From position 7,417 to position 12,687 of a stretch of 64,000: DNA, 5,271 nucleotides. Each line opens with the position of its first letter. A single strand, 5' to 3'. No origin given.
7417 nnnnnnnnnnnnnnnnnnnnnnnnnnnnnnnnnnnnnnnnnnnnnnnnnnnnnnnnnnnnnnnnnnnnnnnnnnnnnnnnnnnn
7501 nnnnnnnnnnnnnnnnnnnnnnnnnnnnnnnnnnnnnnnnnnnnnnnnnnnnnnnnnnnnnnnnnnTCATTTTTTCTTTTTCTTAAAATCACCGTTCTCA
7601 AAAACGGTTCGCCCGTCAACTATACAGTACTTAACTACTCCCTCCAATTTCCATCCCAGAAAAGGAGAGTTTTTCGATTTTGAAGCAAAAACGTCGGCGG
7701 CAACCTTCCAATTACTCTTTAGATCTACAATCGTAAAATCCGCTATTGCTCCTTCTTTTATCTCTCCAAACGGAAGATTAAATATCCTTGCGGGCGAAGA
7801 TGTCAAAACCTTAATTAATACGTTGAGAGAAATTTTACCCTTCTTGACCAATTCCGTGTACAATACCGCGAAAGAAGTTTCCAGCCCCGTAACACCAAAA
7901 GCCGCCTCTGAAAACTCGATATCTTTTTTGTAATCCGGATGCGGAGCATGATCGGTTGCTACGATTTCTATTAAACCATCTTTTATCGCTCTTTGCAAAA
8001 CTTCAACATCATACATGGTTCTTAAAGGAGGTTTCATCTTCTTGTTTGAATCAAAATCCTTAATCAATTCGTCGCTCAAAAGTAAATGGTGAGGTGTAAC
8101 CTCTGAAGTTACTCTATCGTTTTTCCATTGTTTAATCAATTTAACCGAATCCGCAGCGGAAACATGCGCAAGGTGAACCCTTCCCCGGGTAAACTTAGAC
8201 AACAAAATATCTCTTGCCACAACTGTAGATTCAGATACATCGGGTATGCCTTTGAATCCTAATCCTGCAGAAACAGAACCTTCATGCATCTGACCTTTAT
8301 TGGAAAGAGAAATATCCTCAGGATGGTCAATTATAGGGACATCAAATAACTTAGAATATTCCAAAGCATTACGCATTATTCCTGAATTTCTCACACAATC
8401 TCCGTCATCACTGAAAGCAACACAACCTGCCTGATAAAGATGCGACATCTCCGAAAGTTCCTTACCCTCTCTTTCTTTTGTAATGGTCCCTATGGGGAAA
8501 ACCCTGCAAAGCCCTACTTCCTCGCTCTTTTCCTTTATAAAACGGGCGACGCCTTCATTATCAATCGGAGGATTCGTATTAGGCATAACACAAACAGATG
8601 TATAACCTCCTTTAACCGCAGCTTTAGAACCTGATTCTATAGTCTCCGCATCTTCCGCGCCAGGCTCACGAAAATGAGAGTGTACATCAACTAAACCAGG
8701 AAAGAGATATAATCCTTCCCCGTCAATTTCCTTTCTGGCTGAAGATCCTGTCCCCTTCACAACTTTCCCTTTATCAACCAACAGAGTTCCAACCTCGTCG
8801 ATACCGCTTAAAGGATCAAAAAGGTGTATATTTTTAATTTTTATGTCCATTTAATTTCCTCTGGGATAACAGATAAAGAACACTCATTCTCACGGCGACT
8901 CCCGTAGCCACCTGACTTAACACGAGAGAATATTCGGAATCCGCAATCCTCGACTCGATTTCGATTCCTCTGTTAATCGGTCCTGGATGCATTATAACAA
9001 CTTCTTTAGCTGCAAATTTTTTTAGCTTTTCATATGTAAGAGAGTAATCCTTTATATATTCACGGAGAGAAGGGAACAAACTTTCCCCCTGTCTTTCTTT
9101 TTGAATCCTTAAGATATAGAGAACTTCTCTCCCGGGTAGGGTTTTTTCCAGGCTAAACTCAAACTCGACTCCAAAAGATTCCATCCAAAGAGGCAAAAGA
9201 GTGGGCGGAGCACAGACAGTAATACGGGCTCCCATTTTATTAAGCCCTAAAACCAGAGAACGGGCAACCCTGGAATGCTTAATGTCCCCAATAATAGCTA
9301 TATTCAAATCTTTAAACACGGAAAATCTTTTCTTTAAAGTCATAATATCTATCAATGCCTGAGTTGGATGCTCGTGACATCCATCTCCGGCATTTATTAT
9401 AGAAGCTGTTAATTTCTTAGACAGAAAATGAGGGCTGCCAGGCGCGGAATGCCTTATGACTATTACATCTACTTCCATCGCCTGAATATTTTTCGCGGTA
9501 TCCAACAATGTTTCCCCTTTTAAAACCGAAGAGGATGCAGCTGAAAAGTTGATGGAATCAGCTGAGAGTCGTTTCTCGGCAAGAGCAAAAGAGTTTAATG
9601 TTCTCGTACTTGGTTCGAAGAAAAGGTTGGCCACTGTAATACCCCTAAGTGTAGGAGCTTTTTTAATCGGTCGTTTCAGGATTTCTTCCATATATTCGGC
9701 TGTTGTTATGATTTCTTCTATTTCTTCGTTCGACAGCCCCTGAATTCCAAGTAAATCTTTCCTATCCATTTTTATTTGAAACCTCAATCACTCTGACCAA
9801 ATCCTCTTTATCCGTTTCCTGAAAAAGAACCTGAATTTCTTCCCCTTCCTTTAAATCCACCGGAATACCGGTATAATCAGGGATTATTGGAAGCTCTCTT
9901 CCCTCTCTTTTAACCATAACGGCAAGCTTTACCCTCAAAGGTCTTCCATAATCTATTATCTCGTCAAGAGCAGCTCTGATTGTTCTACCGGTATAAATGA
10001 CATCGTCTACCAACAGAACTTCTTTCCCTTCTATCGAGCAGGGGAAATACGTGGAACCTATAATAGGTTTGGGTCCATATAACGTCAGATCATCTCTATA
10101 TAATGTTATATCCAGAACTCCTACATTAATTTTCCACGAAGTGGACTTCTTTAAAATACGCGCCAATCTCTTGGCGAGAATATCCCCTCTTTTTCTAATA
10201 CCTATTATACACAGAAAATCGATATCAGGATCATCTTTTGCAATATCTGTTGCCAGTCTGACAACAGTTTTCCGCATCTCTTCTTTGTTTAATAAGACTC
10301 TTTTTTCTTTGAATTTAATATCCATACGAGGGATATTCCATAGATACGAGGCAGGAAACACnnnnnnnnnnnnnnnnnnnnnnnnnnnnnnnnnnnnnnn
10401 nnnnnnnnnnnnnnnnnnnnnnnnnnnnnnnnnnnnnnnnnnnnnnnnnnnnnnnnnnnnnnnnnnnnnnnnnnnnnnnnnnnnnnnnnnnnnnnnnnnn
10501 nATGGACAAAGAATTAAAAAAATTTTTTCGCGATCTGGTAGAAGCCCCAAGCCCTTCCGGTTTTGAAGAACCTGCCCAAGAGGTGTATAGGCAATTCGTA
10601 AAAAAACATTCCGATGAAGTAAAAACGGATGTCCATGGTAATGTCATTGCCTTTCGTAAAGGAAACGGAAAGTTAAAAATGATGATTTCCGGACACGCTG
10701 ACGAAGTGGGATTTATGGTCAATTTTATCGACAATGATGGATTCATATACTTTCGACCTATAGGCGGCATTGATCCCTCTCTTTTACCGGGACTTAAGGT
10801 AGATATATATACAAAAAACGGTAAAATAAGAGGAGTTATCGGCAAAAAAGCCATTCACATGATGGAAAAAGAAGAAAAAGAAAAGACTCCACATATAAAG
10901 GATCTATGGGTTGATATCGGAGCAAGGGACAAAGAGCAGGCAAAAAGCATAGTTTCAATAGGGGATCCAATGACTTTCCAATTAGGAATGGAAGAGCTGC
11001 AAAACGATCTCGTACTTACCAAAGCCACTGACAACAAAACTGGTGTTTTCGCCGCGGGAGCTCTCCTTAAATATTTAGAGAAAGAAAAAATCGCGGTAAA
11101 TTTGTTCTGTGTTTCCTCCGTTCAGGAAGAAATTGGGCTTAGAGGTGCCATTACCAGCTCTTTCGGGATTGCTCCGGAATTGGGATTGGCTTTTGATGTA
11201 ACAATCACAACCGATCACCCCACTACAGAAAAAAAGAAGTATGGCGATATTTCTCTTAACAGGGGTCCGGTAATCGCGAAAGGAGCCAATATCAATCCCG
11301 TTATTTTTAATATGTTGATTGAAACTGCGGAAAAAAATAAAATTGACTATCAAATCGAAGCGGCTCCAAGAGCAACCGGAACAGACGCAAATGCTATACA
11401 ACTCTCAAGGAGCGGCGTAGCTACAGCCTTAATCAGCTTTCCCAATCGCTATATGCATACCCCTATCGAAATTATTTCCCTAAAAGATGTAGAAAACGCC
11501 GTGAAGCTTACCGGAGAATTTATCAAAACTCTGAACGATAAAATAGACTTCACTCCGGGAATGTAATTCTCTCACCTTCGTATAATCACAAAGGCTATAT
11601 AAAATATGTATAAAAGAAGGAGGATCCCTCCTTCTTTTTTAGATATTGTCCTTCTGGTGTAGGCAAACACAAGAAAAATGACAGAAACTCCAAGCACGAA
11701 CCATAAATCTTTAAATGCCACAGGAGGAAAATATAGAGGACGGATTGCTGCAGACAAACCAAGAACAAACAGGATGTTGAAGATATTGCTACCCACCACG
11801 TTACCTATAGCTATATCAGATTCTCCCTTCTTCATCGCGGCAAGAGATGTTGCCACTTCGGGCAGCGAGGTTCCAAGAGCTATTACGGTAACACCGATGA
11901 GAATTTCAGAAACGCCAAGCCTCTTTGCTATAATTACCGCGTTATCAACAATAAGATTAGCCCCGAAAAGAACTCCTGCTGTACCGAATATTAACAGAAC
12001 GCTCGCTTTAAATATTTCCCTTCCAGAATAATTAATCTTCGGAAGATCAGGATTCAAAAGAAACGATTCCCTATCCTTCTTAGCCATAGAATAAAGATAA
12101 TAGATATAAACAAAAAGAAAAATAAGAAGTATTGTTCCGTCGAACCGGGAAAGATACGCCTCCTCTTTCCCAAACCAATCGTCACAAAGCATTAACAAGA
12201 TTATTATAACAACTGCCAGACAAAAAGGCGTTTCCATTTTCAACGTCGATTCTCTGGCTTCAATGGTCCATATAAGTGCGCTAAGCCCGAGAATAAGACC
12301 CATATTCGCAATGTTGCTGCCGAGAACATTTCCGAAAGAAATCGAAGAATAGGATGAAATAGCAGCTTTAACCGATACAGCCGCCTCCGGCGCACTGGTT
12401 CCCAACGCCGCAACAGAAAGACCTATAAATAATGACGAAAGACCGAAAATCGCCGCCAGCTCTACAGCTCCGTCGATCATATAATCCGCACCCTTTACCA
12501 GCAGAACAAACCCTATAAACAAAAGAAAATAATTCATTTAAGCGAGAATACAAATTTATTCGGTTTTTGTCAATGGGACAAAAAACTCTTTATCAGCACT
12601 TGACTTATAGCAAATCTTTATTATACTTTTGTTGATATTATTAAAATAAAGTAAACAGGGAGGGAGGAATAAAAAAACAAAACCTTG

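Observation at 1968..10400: PyrR-pyrB-pyrC operon runs directly into a class III nucleotidyl cyclase, a GAF-GGDEF cyclase and a uridine-kinase-family gene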

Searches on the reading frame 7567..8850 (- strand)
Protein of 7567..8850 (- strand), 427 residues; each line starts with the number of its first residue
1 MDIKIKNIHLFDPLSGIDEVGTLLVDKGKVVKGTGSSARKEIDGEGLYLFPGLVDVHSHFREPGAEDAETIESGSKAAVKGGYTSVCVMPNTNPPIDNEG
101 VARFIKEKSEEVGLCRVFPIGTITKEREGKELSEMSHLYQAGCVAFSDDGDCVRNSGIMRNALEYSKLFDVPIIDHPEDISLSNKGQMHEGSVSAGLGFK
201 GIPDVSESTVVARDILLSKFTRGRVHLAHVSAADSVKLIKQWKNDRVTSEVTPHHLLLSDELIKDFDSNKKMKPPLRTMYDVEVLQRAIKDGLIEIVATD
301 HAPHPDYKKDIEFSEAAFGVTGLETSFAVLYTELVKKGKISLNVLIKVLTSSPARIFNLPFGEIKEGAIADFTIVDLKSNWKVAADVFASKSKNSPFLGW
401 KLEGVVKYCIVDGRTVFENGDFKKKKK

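Call 3: search_protein_families(library=pfam, proteins=[window:7567-8850:-], max_evalue=0.01)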
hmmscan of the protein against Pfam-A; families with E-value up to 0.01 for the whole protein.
window:7567-8850:- (427 aa): 3 families
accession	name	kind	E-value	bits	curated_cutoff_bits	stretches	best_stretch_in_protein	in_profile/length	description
PF01979.26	Amidohydro_1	-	2.2e-29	103.2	25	1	48-416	1-345/345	Amidohydrolase family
PF07969.17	Amidohydro_3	-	3.6e-11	43.6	29.7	2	223-417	306-472/472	Amidohydrolase family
PF12890.13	DHOase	-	3.2e-08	34.2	21.2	1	49-233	4-140/142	Dihydro-orotase-like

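Call 7: search_protein_families(library=ncbifam, proteins=[window:7567-8850:-], max_evalue=0.01)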
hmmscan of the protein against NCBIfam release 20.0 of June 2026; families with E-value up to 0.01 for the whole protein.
window:7567-8850:- (427 aa): 55 families (the best 25 are shown)
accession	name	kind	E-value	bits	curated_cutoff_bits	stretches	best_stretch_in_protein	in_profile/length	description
NF006845.0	PRK09357.2-6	equivalog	1.4e-130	435.8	728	1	1-419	1-427/428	dihydroorotase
NF006836.0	PRK09357.1-1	equivalog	6.5e-129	430.4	538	1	21-423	17-430/432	dihydroorotase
NF006837.0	PRK09357.1-2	equivalog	9.5e-127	423.1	575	1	26-420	24-425/428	dihydroorotase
NF006844.0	PRK09357.2-5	equivalog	9.8e-127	423.4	701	1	3-418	4-421/422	dihydroorotase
TIGR00857.1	pyrC_multi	subfamily_domain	3.9e-126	421.4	279.05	1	22-419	7-411/412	dihydroorotase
NF006843.0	PRK09357.2-4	equivalog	3.5e-123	411.6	786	1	4-421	4-424/431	dihydroorotase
NF006841.0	PRK09357.2-2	equivalog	1.1e-115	386.8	640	1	3-419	2-419/421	dihydroorotase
NF006839.0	PRK09357.1-4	equivalog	2.6e-112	375.5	576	1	4-418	3-421/422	dihydroorotase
NF006842.0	PRK09357.2-3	equivalog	7.2e-111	370.9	695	1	1-405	1-426/440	dihydroorotase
NF006558.0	PRK09059.1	equivalog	2.2e-103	346.1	645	1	3-418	5-428/430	dihydroorotase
NF005791.0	PRK07627.1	equivalog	4.1e-102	342.3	442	1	1-419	1-424/425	dihydroorotase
NF006838.0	PRK09357.1-3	equivalog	9.4e-101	337.7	644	1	1-418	1-422/423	dihydroorotase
NF005614.0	PRK07369.1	equivalog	4.6e-88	295.8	456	1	5-406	6-413/419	dihydroorotase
NF006268.0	PRK08417.1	equivalog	6.6e-72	242.8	499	1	40-417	38-404/406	metal-dependent hydrolase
NF002668.0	PRK02382.1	equivalog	7.5e-72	242.4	452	1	34-426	31-420/436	dihydroorotase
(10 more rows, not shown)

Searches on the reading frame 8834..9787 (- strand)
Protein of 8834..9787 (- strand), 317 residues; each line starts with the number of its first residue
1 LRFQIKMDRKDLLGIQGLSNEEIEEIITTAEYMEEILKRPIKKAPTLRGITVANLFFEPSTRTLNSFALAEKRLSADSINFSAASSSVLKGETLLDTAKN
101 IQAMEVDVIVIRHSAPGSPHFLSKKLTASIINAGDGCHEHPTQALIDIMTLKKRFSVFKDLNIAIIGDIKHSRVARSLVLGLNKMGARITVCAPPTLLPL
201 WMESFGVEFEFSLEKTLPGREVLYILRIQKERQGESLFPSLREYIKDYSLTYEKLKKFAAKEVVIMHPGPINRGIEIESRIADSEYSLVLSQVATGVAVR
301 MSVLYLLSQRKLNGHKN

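Call 3: search_protein_families(library=pfam, proteins=[window:8834-9787:-], max_evalue=0.01)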
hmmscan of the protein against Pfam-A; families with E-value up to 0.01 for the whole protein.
window:8834-9787:- (317 aa): 2 families
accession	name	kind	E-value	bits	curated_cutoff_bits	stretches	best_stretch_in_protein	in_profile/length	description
PF02729.26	OTCace_N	-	1.2e-41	142.7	29.9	1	10-152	1-147/148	Aspartate/ornithine carbamoyltransferase, carbamoyl-P binding domain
PF00185.30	OTCace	-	8.2e-22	78.4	29.4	1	159-307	1-157/157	Aspartate/ornithine carbamoyltransferase, Asp/Orn binding domain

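Call 7: search_protein_families(library=ncbifam, proteins=[window:8834-9787:-], max_evalue=0.01)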
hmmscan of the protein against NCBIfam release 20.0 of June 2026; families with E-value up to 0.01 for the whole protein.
window:8834-9787:- (317 aa): 17 families
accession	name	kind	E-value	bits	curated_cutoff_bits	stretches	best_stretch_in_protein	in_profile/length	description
NF002032.1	PRK00856.1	equivalog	5.1e-114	380.4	263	1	10-307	1-296/297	aspartate carbamoyltransferase catalytic subunit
TIGR00670.1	asp_carb_tr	equivalog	3.2e-90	302.3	236.95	1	10-307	1-302/304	aspartate carbamoyltransferase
NF010387.0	PRK13814.1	equivalog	1.3e-69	234.5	660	1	12-310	8-305/310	aspartate carbamoyltransferase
NF008853.0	PRK11891.1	equivalog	2.5e-45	154.9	560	1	8-305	87-395/430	aspartate carbamoyltransferase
NF006046.0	PRK08192.1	equivalog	4.7e-42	144.4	512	1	8-306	5-315/339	aspartate carbamoyltransferase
NF001986.0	PRK00779.1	subfamily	1.4e-34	119.6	306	2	7-197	3-188/307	ornithine carbamoyltransferase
TIGR00658.1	orni_carb_tr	equivalog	3.5e-34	118.4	280.85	2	10-199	1-185/304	ornithine carbamoyltransferase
NF011380.0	PRK14805.1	equivalog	2.2e-24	86.1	421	2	10-196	2-181/302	ornithine carbamoyltransferase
TIGR04384.1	putr_carbamoyl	exception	1.8e-21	76.6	500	2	13-194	3-182/330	putrescine carbamoyltransferase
NF009916.0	PRK13376.1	equivalog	3e-20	72.2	800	1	50-308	51-333/525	bifunctional aspartate carbamoyltransferase catalytic subunit/aspartate carbamoyltransferase regulatory subunit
NF003286.0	PRK04284.1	subfamily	2.7e-16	59.6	515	1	8-199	5-193/332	ornithine carbamoyltransferase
NF003384.0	PRK04523.1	equivalog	1.4e-11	44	288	1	8-85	2-74/336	N-acetylornithine carbamoyltransferase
NF011379.0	PRK14804.1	equivalog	4.4e-11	42.5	373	1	10-194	7-185/311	ornithine carbamoyltransferase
NF002470.0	PRK01713.1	equivalog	8.5e-11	41.9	545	1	7-199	5-194/334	ornithine carbamoyltransferase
NF005538.0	PRK07200.1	equivalog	2e-08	33.7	453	1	6-114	18-124/396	knotted carbamoyltransferase YgeW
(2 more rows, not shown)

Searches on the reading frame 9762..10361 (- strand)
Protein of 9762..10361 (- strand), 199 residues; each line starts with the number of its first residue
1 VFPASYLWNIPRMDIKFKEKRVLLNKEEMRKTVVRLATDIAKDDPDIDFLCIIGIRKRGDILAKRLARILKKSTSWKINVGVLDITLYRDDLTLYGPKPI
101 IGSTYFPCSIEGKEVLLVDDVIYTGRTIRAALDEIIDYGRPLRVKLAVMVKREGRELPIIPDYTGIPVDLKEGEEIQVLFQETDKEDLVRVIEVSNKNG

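Call 3: search_protein_families(library=pfam, proteins=[window:9762-10361:-], max_evalue=0.01)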
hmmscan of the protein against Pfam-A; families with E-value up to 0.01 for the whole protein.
window:9762-10361:- (199 aa): 3 families
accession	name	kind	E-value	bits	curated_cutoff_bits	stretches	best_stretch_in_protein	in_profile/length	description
PF00156.33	Pribosyltran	-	1e-16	61.1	26.3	1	25-163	7-138/158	Phosphoribosyl transferase domain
PF14681.12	UPRTase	-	0.00056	19.9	27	1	81-150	92-159/206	Uracil phosphoribosyltransferase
PF24390.1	PRTase-CE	-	0.0014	19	27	1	37-138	55-131/253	PRTase-CE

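Call 7: search_protein_families(library=ncbifam, proteins=[window:9762-10361:-], max_evalue=0.01)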
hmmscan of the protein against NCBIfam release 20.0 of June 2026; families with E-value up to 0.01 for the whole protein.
window:9762-10361:- (199 aa): 24 families
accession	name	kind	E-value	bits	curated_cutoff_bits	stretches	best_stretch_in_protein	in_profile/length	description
NF003549.0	PRK05205.1-5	equivalog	5.7e-56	188.9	138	1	18-193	3-180/182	bifunctional pyr operon transcriptional regulator/uracil phosphoribosyltransferase PyrR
NF003547.0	PRK05205.1-3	equivalog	1.2e-46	159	230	1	17-193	10-190/194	bifunctional pyr operon transcriptional regulator/uracil phosphoribosyltransferase PyrR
NF003548.0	PRK05205.1-4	equivalog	3.4e-44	150.7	218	1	21-193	4-171/173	bifunctional pyr operon transcriptional regulator/uracil phosphoribosyltransferase PyrR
NF003545.0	PRK05205.1-1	equivalog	1.4e-39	135.3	140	1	34-182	15-159/171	bifunctional pyr operon transcriptional regulator/uracil phosphoribosyltransferase PyrR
NF003546.0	PRK05205.1-2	equivalog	2.9e-33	115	268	1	20-189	3-172/175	bifunctional pyr operon transcriptional regulator/uracil phosphoribosyltransferase PyrR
TIGR01203.1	HGPRTase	equivalog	1e-11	44.9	150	1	22-169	1-142/167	hypoxanthine phosphoribosyltransferase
NF006605.0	PRK09162.1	equivalog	9.7e-10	38.1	181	1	17-168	11-155/183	hypoxanthine-guanine phosphoribosyltransferase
NF002636.0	PRK02304.1-5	equivalog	1.6e-07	31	125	1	10-137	19-142/176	adenine phosphoribosyltransferase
TIGR00336.1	pyrE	equivalog_domain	1.1e-06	28.5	106.8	1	21-149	29-145/173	orotate phosphoribosyltransferase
NF002620.0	PRK02277.1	subfamily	1.2e-06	28.4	115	1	14-154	54-182/201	orotate phosphoribosyltransferase-like protein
TIGR01090.1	apt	equivalog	4.5e-06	26.9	185.85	1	9-133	10-130/169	adenine phosphoribosyltransferase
NF045507.1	transregGfcR_Halo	equivalog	2.2e-05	24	300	1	29-156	79-196/215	transcriptional regulator GfcR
NF002634.0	PRK02304.1-3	equivalog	4.1e-05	23.3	170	1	9-135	19-141/182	adenine phosphoribosyltransferase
NF040646.1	HPT_Archaea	equivalog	0.00019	21.1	200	1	110-166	112-166/184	hypoxanthine/guanine phosphoribosyltransferase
NF005592.0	PRK07322.1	subfamily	0.00021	20.7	143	1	109-153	117-161/180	adenine phosphoribosyltransferase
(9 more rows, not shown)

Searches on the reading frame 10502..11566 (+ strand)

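Call 46: search_protein_families(library=pfam, proteins=[window:10502-11566:+], max_evalue=0.001)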
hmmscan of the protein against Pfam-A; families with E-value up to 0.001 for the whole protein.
window:10502-11566:+ (354 aa): 3 families
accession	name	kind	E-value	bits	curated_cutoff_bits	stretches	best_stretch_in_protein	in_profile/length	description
PF05343.19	Peptidase_M42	-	2.3e-92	309.6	23.2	1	46-336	1-292/292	M42 glutamyl aminopeptidase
PF02127.20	Peptidase_M18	-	1.2e-06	28.1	24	0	250-340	335-431/432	Aminopeptidase I zinc metalloprotease (M18)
PF01546.33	Peptidase_M20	-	2.6e-06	27.9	24.6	1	175-342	33-205/206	Peptidase family M20/M25/M40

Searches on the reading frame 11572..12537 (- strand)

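Call 46: search_protein_families(library=pfam, proteins=[window:11572-12537:-], max_evalue=0.001)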
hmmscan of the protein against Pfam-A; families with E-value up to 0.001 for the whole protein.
window:11572-12537:- (321 aa): 1 family
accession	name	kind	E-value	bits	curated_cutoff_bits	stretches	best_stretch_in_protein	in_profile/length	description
PF01699.29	Na_Ca_ex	-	3.4e-64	215.8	24.9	2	179-318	3-150/151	Sodium/calcium exchanger protein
